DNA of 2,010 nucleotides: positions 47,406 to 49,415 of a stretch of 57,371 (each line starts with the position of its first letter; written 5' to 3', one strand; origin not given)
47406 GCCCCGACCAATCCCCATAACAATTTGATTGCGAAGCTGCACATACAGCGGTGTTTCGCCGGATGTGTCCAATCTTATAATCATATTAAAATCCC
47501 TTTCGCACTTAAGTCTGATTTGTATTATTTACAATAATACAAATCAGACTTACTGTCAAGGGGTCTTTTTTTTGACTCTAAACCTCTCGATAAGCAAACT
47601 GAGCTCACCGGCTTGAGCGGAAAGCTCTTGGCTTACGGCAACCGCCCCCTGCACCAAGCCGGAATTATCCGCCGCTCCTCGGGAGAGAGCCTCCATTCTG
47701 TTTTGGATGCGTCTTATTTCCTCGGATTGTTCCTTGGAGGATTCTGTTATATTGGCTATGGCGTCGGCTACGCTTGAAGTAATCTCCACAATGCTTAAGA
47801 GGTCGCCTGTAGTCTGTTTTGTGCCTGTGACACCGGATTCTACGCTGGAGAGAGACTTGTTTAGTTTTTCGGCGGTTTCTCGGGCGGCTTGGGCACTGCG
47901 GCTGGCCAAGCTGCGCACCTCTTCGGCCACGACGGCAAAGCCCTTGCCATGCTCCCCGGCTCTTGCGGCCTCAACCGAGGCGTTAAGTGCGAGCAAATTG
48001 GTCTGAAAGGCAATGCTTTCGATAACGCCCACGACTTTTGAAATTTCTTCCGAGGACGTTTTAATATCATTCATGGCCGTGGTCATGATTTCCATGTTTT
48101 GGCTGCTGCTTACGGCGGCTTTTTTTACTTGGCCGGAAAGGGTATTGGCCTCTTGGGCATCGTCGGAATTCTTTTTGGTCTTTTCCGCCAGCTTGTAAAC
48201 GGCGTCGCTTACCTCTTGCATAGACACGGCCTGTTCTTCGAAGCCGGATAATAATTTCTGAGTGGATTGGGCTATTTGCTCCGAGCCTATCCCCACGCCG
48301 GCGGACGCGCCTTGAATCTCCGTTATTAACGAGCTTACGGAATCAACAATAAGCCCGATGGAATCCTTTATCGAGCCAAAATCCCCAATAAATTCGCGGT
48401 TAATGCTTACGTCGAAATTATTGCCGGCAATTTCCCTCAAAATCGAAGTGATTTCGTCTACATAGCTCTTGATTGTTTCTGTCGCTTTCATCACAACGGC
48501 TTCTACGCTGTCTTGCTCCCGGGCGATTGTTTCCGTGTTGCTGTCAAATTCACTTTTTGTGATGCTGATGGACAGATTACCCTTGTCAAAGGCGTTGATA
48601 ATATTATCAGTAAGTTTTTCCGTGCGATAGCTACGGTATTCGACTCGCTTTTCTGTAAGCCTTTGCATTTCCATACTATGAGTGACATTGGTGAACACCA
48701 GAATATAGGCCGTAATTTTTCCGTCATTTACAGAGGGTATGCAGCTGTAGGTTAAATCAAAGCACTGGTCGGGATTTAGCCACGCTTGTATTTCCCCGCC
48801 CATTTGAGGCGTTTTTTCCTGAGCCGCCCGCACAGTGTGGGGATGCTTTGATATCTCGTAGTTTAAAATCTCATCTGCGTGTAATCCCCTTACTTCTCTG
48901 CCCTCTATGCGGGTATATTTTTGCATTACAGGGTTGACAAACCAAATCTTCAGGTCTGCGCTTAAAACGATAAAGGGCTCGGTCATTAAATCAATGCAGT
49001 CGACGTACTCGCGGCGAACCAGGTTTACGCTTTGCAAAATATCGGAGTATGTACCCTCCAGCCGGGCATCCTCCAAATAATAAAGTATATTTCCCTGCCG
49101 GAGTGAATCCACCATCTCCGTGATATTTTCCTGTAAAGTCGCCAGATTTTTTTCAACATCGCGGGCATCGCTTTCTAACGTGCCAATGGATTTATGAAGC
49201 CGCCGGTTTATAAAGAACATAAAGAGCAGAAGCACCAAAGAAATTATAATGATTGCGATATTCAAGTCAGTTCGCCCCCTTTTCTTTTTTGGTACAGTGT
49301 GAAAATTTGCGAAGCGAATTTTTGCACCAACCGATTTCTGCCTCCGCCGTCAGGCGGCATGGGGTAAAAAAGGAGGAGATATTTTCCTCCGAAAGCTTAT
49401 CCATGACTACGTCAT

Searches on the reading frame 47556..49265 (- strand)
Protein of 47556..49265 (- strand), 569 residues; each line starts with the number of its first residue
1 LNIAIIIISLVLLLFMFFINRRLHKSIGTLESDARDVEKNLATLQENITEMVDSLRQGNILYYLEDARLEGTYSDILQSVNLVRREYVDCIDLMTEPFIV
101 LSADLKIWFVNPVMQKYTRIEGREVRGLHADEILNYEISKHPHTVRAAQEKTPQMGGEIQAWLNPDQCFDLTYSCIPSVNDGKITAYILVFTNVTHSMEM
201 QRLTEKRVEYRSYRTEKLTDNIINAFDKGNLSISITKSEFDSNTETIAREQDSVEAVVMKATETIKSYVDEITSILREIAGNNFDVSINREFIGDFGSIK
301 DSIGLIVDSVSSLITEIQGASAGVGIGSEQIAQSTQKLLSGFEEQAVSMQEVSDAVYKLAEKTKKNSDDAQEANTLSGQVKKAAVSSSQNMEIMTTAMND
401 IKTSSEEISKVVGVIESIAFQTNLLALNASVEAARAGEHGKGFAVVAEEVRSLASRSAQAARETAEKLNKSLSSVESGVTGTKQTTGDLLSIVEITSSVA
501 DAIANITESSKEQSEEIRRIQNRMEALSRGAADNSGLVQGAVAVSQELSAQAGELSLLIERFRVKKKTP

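Call 56: search_protein_families(library=pfam, proteins=[window:47556-49265:-], max_evalue=0.00001)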
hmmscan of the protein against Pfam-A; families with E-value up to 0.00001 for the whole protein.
window:47556-49265:- (569 aa): 1 family
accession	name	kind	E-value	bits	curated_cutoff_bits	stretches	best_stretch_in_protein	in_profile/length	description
PF00015.26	MCPsignal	-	1e-41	143.1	34.6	1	378-527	5-168/172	Methyl-accepting chemotaxis protein (MCP) signalling domain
